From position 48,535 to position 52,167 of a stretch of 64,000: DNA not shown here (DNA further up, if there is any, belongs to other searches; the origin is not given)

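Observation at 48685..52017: Giant FlgL (HAP3, 1110 aa) with a mosaic of at least two internal repeat types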

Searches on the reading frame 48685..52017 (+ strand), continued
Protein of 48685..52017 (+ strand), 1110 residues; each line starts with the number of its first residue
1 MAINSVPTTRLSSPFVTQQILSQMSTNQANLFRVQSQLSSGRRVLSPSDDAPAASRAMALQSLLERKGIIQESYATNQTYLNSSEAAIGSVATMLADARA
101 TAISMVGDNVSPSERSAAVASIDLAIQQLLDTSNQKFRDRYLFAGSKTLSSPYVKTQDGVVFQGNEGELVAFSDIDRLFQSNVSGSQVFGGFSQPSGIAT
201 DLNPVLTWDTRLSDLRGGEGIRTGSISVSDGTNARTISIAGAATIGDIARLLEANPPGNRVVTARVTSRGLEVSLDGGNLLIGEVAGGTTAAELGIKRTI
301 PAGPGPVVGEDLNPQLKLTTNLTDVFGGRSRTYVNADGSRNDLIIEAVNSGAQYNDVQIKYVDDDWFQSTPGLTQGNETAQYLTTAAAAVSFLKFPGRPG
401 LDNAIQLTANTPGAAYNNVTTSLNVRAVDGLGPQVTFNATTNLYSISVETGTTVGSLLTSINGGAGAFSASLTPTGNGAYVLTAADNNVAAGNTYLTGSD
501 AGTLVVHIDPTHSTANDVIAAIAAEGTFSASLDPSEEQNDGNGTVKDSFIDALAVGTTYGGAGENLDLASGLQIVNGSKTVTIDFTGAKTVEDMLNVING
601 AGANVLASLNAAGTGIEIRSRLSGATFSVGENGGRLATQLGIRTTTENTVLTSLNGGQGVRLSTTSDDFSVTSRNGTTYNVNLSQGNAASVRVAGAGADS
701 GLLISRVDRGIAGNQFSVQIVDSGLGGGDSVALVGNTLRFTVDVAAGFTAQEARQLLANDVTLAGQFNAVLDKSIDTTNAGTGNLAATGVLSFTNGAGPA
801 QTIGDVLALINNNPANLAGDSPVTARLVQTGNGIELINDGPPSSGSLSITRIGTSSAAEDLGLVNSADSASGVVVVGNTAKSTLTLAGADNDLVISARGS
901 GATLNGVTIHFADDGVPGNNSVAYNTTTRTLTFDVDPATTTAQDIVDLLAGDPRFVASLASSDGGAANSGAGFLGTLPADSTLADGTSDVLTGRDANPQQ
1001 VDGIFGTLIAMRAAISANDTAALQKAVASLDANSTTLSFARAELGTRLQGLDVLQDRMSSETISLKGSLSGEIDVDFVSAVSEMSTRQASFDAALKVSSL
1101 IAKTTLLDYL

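Call 27: search_solved_structures(query=A1, max_evalue=0.01)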
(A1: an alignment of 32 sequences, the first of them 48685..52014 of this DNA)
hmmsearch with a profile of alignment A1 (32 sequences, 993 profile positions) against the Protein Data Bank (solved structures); distinct sequences matched with E-value up to 0.01: 52.
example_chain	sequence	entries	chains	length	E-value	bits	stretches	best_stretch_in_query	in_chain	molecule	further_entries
9go6_L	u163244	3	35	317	2.8e-30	108.4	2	11-196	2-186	Flagellar hook-associated protein | Flagellar hook-associated protein 3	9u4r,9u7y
9gsx_A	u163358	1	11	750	2.6e-26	95.3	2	27-174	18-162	Flagellin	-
5yti_A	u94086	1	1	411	5.1e-25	91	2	11-219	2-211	Flagellar hook associated protein type 3 FlgL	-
5ziy_A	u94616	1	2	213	4.2e-17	64.8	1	51-163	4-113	Flagellar hook-associated protein 3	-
5ziz_A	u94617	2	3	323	1.3e-13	53.3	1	55-192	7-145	Flagellar hook protein FlgL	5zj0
2d4x_A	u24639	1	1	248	3.5e-12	48.5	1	49-196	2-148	Flagellar hook-associated protein 3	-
7c7z_A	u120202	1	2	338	4.6e-11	44.8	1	51-219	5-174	Flagellar hook-associated protein 3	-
3pwx_A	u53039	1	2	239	2.2e-10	42.6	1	47-189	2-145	Putative flagellar hook-associated protein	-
5kay_A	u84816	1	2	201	9.1e-10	40.5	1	83-195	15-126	Spelter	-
9m68_F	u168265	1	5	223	2.6e-09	39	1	82-196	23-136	Flagellar hook-associated protein 3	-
9pim_CJ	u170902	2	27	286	9.5e-09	37.2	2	905-988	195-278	Flagellin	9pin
10ll_A4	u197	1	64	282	9.9e-09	37.1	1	36-153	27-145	Flagellin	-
10pp_A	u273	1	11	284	1.1e-08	37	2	26-146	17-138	Flagellin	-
9pil_Fd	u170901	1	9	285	1.1e-08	37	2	26-146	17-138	Flagellin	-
10lm_A3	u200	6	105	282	3.7e-07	31.9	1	25-153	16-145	Flagellin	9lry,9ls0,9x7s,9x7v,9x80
9gnz_A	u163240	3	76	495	0.003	18.9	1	23-145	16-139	Flagellin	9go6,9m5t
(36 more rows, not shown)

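Call 57: find_related_loci(query=A1, collection=genome_contigs, flank=10000)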
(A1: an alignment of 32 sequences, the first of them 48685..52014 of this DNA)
Query A1 (1110 aa) in genome_contigs; peptide patterns used: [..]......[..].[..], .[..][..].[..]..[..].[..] (x = any residue, [..] = any of these).
599 stretches matched a pattern (row limit reached: there are more); 486 encode a relative of the query (tblastn E <= 1e-3); the best 80 are kept; 80 distinct loci.
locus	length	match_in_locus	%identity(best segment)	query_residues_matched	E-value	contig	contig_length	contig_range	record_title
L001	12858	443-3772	75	1-1110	0e+0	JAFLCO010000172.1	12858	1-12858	MAG: Planctomycetota bacterium isolate UWPOB_PLAC3 gnl_X_NFCILEIE_172, whole genome shotgun sequence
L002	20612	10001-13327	70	1-1110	0e+0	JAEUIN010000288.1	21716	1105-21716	MAG: Planctomycetaceae bacterium isolate new MAG-44 k141_1786862, whole genome shotgun sequence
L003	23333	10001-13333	75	1-1110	0e+0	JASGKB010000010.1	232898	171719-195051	MAG: Pirellulales bacterium isolate 5N533 JMF-2111-06-0005.ont.bin.533_9, whole genome shotgun sequence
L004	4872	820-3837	47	1-1110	0e+0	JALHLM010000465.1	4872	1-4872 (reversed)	MAG: Pirellulales bacterium isolate Bin_18_1_sub c_000000054322, whole genome shotgun sequence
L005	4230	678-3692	48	2-1110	0e+0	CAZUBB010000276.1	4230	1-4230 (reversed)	MAG TPA_asm: uncultured Pirellulales bacterium isolate binchicken_co179_34 genome assembly, contig: NODE_32637_length_42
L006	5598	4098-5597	60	1-914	2e-180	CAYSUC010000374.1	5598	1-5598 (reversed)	MAG TPA_asm: uncultured Planctomycetaceae bacterium isolate SRP173033_co1_65 genome assembly, contig: NODE_39862_length_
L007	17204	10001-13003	37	1-1110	2e-173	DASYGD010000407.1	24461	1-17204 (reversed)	MAG TPA_asm: Pirellulales bacterium isolate SMAG_U4204 k141_1713040, whole genome shotgun sequence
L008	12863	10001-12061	46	1-684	4e-167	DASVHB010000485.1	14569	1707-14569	MAG TPA_asm: Pirellulales bacterium isolate SMAG_U2130 k141_481427, whole genome shotgun sequence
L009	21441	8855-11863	45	2-1110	1e-166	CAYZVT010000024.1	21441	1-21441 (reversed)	MAG TPA_asm: uncultured Pirellulales bacterium isolate SRP263527_co1_258 genome assembly, contig: NODE_2007_length_21441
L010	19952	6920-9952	46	1-1110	2e-166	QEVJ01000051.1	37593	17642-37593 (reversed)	MAG: Planctomycetota bacterium isolate PLA5 J3_scaffold_879, whole genome shotgun sequence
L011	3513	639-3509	45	1-1066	6e-175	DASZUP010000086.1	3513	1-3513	MAG TPA_asm: Pirellulales bacterium isolate SMAG_U6108 k141_580348, whole genome shotgun sequence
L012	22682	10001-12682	46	2-1110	5e-163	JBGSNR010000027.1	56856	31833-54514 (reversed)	MAG: Pirellulaceae bacterium isolate JTS-AC260 k141_3777993, whole genome shotgun sequence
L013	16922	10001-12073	45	2-684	7e-162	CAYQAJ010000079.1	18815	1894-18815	MAG TPA_asm: uncultured Pirellulaceae bacterium isolate SRP214966_co2_142 genome assembly, contig: NODE_4244_length_1881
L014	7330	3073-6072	44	1-1110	2e-162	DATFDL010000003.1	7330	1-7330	MAG TPA_asm: Pirellulales bacterium isolate SMAG_U8579 k141_439506, whole genome shotgun sequence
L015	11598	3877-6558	45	3-1110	3e-158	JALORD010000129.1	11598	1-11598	MAG: Pirellulaceae bacterium isolate Prado172 scaffold_9030, whole genome shotgun sequence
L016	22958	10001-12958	41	2-1110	8e-158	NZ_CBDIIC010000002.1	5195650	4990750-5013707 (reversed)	MAG: Lacipirellula sp. isolate a2072756-b066-4b48-b97c-da4b55fec2cc contig_2, whole genome shotgun sequence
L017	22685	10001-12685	44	1-1110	8e-158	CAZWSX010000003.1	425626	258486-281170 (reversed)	MAG TPA_asm: uncultured Pirellulaceae bacterium isolate SRP287051_co1_192 genome assembly, contig: NODE_24_length_425626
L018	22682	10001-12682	42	2-1110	6e-155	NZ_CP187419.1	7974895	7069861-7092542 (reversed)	Anatilimnocola sp. NA78 chromosome, complete genome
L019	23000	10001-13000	38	1-1110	1e-166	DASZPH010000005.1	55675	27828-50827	MAG TPA_asm: Pirellulales bacterium isolate SMAG_U5966 k141_791280, whole genome shotgun sequence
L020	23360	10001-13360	43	6-1110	1e-153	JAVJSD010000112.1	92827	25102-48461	MAG: Pirellulaceae bacterium isolate G1-WW12-08 k141_65536, whole genome shotgun sequence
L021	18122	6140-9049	41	6-1110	8e-153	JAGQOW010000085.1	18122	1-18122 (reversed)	MAG: Planctomycetales bacterium isolate HKST-UBA24 NODE_87_length_18122_cov_4.187199, whole genome shotgun sequence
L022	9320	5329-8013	42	2-1110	3e-152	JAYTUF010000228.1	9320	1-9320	MAG: Anatilimnocola sp. isolate GFS_5507 GFS_5507_227, whole genome shotgun sequence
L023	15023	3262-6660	43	2-1110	1e-152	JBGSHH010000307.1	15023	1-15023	MAG: Pirellulaceae bacterium isolate JTS-AC10 k141_2648328, whole genome shotgun sequence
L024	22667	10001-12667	43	6-1110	1e-151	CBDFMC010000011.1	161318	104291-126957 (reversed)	MAG: Lacipirellulaceae bacterium isolate 7bdb5749-28db-4f92-8ec0-3e946746f087 genome assembly, contig: contig_11, whole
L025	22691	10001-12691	44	2-1110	3e-151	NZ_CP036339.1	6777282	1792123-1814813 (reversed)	Lacipirellula limnantheis strain I41 chromosome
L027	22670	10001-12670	41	1-1110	5e-150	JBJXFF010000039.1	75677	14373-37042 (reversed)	MAG: Pirellulaceae bacterium isolate F1F2.bin.526 k127_7218863, whole genome shotgun sequence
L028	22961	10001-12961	39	6-1110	5e-149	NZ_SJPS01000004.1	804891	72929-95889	Bythopirellula polymerisocia strain Pla144 Pla144_contig00004, whole genome shotgun sequence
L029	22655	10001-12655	44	6-1110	4e-149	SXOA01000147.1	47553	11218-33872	MAG: Planctomycetaceae bacterium isolate F1-120-MAGs210 F1-120__c686874, whole genome shotgun sequence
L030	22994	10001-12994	43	1-1110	2e-148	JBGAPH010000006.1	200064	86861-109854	MAG: Pirellulales bacterium isolate MAG_AAO_H125.26 AAOH125-26_opera_contig_324, whole genome shotgun sequence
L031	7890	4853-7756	40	3-1110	4e-148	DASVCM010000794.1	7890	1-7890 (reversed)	MAG TPA_asm: Lacipirellula sp. isolate SMAG_U2006 k141_556785, whole genome shotgun sequence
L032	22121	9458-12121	42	3-1110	1e-147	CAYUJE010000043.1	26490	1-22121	MAG TPA_asm: uncultured Pirellulaceae bacterium isolate SRP150892_co2_125 genome assembly, contig: NODE_2380_length_2649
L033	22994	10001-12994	42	1-1110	4e-147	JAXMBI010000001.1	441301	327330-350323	MAG: Pirellulales bacterium isolate STL-PLA32 C1.299.fa-1, whole genome shotgun sequence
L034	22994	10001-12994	42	3-1110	6e-146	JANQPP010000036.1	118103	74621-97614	MAG: Pirellulales bacterium isolate IP29b_bin.168 k99_774717, whole genome shotgun sequence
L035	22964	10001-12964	39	6-1110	5e-146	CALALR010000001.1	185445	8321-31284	MAG TPA_asm: uncultured Planctomycetaceae bacterium isolate SRR7515930_bin.28_CONCOCT_v1.1_MAG genome assembly, contig:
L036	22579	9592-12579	38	1-1110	1e-145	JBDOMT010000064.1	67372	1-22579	MAG: Pirellulales bacterium isolate FK190211_WC_24_26_27_29_metabat2_scaf2bin.120 NODE_225_length_67372_cov_1.732813, wh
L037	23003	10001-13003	41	3-1110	4e-145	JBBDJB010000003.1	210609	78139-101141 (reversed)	MAG: Pirellulales bacterium isolate LejiaA_63_55 Lejia_A_101_length_210609_cov_33, whole genome shotgun sequence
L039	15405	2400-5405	42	3-1110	2e-144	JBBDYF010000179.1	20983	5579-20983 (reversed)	MAG: Pirellulaceae bacterium isolate LejiaD_63_11 Lejia_D_4090_length_20983_cov_6, whole genome shotgun sequence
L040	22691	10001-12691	43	2-1110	2e-144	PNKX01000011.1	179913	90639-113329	MAG: Pirellula sp. isolate PB1.3.31 PB1_1000061_179913, whole genome shotgun sequence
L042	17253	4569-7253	42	2-1110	6e-144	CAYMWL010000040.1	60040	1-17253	MAG TPA_asm: uncultured Pirellulaceae bacterium isolate SRP287051_co2_180 genome assembly, contig: NODE_1150_length_6004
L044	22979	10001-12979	37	6-1110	2e-143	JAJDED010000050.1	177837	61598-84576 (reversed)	MAG: Planctomycetota bacterium isolate OFTM151 OFTM151_49, whole genome shotgun sequence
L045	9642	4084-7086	43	1-1110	2e-141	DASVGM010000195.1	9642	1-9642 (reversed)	MAG TPA_asm: Pirellulales bacterium isolate SMAG_U2115 k141_37098, whole genome shotgun sequence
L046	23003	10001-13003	41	3-1110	1e-139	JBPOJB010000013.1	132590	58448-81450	MAG: Planctomycetota bacterium isolate MAG_1086 c_000000604205, whole genome shotgun sequence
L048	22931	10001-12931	42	3-1110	3e-138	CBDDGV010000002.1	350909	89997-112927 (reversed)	MAG: Lacipirellulaceae bacterium isolate 234f8b4f-acd0-43f5-938d-04523d6fc22b genome assembly, contig: contig_2, whole g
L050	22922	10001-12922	38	6-1110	1e-137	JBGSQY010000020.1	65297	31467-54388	MAG: Bythopirellula sp. isolate JTS-AC344 k141_537713, whole genome shotgun sequence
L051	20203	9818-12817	41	6-1110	5e-137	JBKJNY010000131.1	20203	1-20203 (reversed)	MAG: Pirellulaceae bacterium isolate ant_bin.39 S1Ck117_1311641_flag_0_multi_29.9711_len_20203, whole genome shotgun seq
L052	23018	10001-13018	41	1-1110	3e-137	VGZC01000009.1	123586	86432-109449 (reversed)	MAG: Planctomycetota bacterium isolate M_DeepCast_65m_m2_011 M_DeepCast_65m_m2_011_Ga0194120_10000127, whole genome shot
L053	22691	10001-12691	43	2-1110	4e-137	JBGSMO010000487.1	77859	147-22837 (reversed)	MAG: Pirellulales bacterium isolate JTS-AC232 k141_2446435, whole genome shotgun sequence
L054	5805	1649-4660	40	2-1110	1e-136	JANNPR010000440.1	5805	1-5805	MAG: Planctomycetota bacterium isolate SOY_34_concoct_338_sub SOY_34_k141_1067841, whole genome shotgun sequence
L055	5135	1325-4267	37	6-1110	4e-137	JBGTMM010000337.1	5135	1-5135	MAG: Bythopirellula sp. isolate JTS-RE363 k141_12193451, whole genome shotgun sequence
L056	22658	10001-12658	42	3-1110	2e-135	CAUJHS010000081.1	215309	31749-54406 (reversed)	MAG: Planctomycetota bacterium isolate KLAP214 genome assembly, contig: KLAP214_517565, whole genome shotgun sequence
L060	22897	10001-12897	39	3-1110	6e-132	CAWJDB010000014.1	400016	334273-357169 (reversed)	MAG: Pirellulales bacterium isolate MFD04944.bin.2.58 genome assembly, contig: contig_70971, whole genome shotgun sequen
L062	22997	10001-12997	42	6-1110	1e-129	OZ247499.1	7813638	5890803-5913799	MAG: Pirellulaceae bacterium isolate 828c6eb6-e98b-456e-8040-4ab2280a49ec genome assembly, chromosome: 1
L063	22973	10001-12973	38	3-1110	9e-143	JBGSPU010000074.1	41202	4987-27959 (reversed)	MAG: Bythopirellula sp. isolate JTS-AC311 k141_4305144, whole genome shotgun sequence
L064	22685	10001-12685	39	3-1110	4e-128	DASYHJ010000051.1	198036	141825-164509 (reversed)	MAG TPA_asm: Pirellulaceae bacterium isolate SMAG_U4237 k141_12281, whole genome shotgun sequence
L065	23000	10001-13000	43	6-1110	2e-149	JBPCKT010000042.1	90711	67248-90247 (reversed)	MAG: Pirellulaceae bacterium isolate TH_ant_mag_59 S1Ck127_8526870_flag_0_multi_23.9975_len_90711, whole genome shotgun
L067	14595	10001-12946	42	1-1110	7e-124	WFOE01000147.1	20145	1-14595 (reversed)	MAG: Planctomycetales bacterium isolate S012_138 k151_265075, whole genome shotgun sequence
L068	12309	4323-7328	40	3-1110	6e-123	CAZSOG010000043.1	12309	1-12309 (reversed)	MAG TPA_asm: uncultured Pirellulaceae bacterium isolate binchicken_co253_222 genome assembly, contig: NODE_3568_length_1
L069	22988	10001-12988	41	3-1110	2e-122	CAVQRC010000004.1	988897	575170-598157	MAG: Pirellulales bacterium isolate MFD09964.bin.1.137 genome assembly, contig: contig_13991, whole genome shotgun seque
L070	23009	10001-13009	46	1-1110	7e-151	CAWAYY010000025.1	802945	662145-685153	MAG: Pirellulales bacterium isolate MFD05684.bin.2.6 genome assembly, contig: contig_49199, whole genome shotgun sequenc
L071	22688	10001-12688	39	1-1110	1e-121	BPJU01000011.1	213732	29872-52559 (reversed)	MAG: Pirellulaceae bacterium KatS3mg110 DNA, scaffold_2894, whole genome shotgun sequence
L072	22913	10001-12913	39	3-1110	2e-121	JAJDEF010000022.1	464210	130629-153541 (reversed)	MAG: Planctomycetota bacterium isolate OFTM39 OFTM39_21, whole genome shotgun sequence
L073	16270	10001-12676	38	1-1110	9e-121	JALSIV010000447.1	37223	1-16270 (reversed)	MAG: Pirellulaceae bacterium isolate 354-166_metabat2_scaf2bin.049 354-166_scaffold_943_c1, whole genome shotgun sequenc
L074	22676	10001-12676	38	1-1110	3e-120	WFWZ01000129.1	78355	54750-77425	MAG: Planctomycetaceae bacterium isolate S141_3 k151_183217, whole genome shotgun sequence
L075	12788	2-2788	43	54-1110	9e-120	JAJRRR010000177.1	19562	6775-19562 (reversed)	MAG: Planctomycetota bacterium isolate Dive100_bin3.45 k141_571106, whole genome shotgun sequence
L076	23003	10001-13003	38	6-1110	1e-119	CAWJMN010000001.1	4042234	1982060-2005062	MAG: uncultured Planctomycetaceae bacterium isolate MFD02832.bin.1.28 genome assembly, contig: contig_4673, whole genome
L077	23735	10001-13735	36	2-1110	3e-118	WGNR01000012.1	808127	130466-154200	MAG: bacterium isolate RI_54 c_000000006407, whole genome shotgun sequence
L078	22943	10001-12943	41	1-1110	5e-117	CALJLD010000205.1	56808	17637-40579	MAG TPA_asm: uncultured Planctomycetales bacterium isolate SRR7515932_bin.61_CONCOCT_v1.1_MAG genome assembly, contig: E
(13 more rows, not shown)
